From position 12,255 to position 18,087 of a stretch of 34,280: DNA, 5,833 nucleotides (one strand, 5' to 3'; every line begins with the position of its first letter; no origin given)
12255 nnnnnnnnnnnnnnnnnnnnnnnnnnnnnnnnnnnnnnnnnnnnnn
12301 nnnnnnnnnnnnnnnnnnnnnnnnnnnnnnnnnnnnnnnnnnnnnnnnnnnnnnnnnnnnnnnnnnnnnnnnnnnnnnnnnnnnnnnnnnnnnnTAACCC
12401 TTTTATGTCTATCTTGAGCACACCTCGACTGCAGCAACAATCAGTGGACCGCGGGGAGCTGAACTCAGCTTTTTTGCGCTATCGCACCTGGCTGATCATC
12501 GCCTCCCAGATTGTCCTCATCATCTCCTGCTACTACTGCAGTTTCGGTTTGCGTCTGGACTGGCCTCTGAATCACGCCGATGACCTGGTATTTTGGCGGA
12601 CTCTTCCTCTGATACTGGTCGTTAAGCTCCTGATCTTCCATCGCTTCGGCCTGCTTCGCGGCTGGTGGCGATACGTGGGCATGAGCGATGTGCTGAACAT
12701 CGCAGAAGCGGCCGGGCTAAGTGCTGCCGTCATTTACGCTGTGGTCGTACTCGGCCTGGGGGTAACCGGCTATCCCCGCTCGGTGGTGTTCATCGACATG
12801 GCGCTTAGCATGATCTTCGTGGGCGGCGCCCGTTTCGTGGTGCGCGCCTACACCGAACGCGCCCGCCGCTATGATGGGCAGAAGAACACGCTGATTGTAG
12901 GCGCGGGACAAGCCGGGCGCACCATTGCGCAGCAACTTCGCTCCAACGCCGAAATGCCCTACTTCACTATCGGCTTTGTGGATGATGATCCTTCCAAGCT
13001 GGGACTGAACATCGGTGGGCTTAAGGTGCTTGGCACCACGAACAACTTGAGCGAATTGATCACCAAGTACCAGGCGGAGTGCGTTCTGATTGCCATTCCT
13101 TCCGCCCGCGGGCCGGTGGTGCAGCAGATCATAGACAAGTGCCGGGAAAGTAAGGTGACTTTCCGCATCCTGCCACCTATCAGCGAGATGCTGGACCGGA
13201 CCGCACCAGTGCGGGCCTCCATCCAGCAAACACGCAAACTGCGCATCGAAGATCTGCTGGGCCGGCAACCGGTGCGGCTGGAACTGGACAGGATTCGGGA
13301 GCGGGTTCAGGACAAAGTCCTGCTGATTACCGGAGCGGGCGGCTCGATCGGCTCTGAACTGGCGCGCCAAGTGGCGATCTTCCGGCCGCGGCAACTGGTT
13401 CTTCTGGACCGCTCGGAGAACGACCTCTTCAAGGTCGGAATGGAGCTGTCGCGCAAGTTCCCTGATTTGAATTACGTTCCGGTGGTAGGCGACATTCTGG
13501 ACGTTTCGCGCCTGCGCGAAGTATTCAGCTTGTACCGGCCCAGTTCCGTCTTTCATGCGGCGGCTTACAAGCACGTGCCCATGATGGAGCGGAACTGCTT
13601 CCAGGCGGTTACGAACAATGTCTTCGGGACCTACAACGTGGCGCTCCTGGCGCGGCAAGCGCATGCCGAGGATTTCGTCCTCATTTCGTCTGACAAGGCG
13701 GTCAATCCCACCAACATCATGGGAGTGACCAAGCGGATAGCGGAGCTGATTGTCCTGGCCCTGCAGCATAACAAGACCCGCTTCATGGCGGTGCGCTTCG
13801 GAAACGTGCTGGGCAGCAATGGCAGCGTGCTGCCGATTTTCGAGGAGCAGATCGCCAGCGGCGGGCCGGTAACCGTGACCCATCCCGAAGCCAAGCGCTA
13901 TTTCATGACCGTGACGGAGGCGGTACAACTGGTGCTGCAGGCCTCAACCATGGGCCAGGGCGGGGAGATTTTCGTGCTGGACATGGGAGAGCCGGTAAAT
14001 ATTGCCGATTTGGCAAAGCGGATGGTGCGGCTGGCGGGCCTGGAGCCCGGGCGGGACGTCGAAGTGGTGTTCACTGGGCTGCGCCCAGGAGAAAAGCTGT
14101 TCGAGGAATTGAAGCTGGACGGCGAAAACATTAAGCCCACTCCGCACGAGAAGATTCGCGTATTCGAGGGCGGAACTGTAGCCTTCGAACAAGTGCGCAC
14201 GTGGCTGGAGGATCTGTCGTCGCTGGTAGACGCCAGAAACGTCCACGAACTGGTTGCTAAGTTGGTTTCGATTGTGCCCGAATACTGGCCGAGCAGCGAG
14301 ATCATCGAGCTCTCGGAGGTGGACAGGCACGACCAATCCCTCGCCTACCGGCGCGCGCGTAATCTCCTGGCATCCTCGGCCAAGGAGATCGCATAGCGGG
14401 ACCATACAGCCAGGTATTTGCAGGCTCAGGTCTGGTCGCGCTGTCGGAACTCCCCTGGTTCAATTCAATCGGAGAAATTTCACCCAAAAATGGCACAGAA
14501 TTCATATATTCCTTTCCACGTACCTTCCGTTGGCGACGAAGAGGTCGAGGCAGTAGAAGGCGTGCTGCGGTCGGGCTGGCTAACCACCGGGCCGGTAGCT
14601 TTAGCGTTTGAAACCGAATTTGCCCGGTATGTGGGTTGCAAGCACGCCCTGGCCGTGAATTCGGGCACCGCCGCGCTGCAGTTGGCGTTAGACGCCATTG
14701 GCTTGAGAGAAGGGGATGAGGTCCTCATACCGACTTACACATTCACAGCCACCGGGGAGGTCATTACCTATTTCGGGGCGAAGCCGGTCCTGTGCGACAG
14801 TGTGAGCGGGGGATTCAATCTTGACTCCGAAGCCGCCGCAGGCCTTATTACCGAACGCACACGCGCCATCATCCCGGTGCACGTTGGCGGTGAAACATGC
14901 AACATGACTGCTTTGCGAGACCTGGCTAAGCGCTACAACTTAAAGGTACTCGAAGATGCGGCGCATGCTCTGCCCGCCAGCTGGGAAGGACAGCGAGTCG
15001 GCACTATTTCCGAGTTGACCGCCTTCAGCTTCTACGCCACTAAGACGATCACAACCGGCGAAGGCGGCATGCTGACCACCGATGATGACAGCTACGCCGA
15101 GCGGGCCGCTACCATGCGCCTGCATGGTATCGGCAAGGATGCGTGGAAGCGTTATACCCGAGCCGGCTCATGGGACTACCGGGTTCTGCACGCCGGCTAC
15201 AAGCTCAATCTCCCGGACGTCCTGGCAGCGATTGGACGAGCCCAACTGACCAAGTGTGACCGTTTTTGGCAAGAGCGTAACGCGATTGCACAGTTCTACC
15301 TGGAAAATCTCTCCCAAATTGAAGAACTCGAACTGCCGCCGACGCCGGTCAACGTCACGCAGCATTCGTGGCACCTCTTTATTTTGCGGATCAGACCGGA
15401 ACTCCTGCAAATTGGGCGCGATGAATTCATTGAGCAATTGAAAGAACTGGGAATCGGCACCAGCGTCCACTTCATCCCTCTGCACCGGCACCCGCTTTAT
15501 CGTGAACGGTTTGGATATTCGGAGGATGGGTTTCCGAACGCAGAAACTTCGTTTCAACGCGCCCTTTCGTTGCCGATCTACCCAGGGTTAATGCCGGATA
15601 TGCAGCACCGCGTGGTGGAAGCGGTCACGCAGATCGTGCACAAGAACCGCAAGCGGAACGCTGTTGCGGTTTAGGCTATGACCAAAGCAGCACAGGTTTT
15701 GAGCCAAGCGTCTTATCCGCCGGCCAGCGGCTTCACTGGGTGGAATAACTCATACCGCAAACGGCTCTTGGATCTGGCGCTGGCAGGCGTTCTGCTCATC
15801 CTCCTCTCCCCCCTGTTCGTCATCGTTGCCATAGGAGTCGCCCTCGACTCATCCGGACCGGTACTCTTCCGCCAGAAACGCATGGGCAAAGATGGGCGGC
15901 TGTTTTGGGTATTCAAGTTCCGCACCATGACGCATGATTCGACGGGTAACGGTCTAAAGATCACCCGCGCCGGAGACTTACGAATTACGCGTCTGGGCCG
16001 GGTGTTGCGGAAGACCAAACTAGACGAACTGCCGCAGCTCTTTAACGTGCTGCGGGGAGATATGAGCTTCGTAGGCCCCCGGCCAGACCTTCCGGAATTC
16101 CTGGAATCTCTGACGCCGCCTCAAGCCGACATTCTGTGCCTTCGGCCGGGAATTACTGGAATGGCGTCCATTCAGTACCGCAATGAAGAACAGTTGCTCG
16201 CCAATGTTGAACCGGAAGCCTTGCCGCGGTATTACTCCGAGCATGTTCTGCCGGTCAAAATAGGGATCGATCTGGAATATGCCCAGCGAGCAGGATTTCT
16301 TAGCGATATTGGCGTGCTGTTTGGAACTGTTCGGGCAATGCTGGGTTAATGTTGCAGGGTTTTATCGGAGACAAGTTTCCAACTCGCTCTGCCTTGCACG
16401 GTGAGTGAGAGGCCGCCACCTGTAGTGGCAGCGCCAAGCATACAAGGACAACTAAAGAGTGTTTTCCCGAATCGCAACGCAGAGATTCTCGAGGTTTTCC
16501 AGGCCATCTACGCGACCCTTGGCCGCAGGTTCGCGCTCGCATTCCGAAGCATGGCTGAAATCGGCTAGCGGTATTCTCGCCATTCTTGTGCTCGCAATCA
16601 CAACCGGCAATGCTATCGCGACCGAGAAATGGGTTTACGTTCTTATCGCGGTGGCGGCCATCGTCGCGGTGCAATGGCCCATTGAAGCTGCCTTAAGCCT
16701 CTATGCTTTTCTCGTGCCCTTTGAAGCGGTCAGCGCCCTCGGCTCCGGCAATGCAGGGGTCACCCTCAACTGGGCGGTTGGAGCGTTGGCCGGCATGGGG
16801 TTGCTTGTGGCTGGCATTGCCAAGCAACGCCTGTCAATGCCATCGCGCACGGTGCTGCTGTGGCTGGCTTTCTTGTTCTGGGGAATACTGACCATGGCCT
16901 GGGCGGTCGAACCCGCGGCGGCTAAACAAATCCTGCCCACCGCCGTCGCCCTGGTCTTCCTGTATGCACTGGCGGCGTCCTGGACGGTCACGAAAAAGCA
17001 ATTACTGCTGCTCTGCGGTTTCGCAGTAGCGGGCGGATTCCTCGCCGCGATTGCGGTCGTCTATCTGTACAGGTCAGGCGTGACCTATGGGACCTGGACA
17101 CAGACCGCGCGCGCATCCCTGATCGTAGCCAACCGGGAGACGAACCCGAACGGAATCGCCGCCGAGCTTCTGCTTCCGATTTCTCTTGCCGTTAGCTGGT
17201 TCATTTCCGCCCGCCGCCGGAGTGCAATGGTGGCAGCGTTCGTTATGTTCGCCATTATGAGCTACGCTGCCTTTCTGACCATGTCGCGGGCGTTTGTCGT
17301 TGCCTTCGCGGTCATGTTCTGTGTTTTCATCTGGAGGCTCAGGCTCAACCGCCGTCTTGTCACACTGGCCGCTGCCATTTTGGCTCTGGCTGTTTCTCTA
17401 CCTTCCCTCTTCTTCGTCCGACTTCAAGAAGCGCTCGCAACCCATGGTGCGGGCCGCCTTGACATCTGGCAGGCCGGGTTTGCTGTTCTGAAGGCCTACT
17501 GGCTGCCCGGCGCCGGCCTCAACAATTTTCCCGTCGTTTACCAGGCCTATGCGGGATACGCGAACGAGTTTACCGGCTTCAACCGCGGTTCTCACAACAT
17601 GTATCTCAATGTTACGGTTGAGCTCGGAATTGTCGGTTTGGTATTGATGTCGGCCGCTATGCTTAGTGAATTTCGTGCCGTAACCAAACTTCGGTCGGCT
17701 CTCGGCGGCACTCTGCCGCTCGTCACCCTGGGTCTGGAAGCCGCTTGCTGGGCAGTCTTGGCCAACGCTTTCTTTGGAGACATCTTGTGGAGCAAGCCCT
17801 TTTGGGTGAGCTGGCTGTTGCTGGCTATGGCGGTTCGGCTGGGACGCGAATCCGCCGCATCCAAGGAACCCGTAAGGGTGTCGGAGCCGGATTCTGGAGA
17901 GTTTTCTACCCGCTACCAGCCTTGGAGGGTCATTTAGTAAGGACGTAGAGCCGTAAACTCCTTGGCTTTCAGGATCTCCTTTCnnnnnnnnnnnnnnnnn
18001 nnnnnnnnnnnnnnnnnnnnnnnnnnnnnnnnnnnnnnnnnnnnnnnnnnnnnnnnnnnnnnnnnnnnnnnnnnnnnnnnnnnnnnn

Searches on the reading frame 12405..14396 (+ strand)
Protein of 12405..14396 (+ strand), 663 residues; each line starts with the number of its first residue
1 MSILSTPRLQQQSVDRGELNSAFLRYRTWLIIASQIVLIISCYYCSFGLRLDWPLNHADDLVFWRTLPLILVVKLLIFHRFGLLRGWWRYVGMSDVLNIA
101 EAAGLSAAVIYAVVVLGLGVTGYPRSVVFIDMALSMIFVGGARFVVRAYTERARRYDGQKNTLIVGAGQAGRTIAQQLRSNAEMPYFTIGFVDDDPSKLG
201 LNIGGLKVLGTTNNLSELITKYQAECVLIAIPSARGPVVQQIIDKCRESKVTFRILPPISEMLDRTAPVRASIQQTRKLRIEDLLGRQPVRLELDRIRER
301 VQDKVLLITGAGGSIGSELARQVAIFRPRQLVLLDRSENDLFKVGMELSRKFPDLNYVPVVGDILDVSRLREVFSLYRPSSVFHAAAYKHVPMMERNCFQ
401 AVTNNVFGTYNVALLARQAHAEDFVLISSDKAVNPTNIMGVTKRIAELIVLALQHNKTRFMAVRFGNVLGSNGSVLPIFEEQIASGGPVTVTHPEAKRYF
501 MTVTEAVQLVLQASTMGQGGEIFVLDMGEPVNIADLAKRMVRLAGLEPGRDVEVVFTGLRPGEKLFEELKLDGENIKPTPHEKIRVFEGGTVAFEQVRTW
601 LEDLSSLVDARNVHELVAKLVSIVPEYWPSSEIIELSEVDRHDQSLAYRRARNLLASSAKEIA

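Call 3: search_protein_families(library=pfam, proteins=[window:12405-14396:+], max_evalue=0.01)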
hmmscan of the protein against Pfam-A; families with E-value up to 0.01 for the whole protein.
window:12405-14396:+ (663 aa): 10 families
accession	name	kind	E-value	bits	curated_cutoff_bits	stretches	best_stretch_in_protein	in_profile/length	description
PF02719.21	Polysacc_synt_2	-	4.7e-113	377.7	20.2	1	306-586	1-290/293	Polysaccharide biosynthesis protein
PF01370.27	Epimerase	-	4e-19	69.4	20.9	1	307-524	2-238/240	NAD dependent epimerase/dehydratase family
PF13727.12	CoA_binding_3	-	2.3e-15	57.5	25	1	96-257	18-175/175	CoA-binding domain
PF04321.23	RmlD_sub_bind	-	4e-12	46.2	27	1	306-474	3-157/287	RmlD substrate binding domain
PF16363.11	GDP_Man_Dehyd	-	1.4e-11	44.9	27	1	307-430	1-130/332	GDP-mannose 4,6 dehydratase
PF17836.7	PglD_N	-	2.6e-05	25.1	23.4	1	163-231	3-65/78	PglD N-terminal domain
PF01073.25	3Beta_HSD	-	2.8e-05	23.7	22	1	307-435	1-122/280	3-beta hydroxysteroid dehydrogenase/isomerase family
PF02629.25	CoA_binding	-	7.3e-05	23.9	22.3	1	159-251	3-88/97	CoA binding domain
PF08659.16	KR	-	0.002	18.5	22.6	1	306-430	3-137/180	KR domain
PF00106.31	adh_short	-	0.0046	16.9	26.6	0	304-374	1-68/195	short chain dehydrogenase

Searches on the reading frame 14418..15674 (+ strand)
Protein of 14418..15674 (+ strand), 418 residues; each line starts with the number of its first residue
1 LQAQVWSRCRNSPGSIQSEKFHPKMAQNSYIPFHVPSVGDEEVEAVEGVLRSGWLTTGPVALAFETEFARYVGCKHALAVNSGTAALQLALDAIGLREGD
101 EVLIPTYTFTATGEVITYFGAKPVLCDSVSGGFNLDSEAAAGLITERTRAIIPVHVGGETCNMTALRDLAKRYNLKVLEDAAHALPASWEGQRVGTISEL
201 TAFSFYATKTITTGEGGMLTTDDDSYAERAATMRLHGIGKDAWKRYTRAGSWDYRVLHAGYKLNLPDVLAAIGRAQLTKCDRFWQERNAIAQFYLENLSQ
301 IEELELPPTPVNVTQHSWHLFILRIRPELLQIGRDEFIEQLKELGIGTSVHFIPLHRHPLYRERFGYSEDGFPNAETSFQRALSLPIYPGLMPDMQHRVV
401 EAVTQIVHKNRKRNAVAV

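Call 3: search_protein_families(library=pfam, proteins=[window:14418-15674:+], max_evalue=0.01)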
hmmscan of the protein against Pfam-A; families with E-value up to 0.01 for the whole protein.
window:14418-15674:+ (418 aa): 4 families
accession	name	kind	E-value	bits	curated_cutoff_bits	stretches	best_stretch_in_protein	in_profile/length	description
PF01041.23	DegT_DnrJ_EryC1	-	5.7e-124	414.4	19.8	1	38-403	3-359/360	DegT/DnrJ/EryC1/StrS aminotransferase family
PF00155.27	Aminotran_1_2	-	6.5e-09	35.9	19.7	1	59-184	42-189/361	Aminotransferase class I and II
PF01212.27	Beta_elim_lyase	-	3.8e-07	30.1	27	1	60-246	33-215/288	Beta-eliminating lyase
PF01053.26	Cys_Met_Meta_PP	-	0.00038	19.6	27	1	59-152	52-142/381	Cys/Met metabolism PLP-dependent enzyme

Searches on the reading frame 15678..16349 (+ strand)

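Call 3: search_protein_families(library=pfam, proteins=[window:15678-16349:+], max_evalue=0.01)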
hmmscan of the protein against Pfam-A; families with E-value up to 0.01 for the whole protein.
window:15678-16349:+ (223 aa): 1 family
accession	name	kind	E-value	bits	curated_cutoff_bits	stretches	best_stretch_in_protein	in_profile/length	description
PF02397.22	Bac_transf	-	3.3e-57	193.3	27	1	28-222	1-178/179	Bacterial sugar transferase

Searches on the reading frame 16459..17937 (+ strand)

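Call 3: search_protein_families(library=pfam, proteins=[window:16459-17937:+], max_evalue=0.01)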
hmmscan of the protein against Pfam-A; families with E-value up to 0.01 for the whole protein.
window:16459-17937:+ (492 aa): 1 family
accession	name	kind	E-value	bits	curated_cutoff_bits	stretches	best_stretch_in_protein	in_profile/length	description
PF04932.20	Wzy_C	-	3e-18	66.5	31.7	1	263-397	2-148/149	O-Antigen ligase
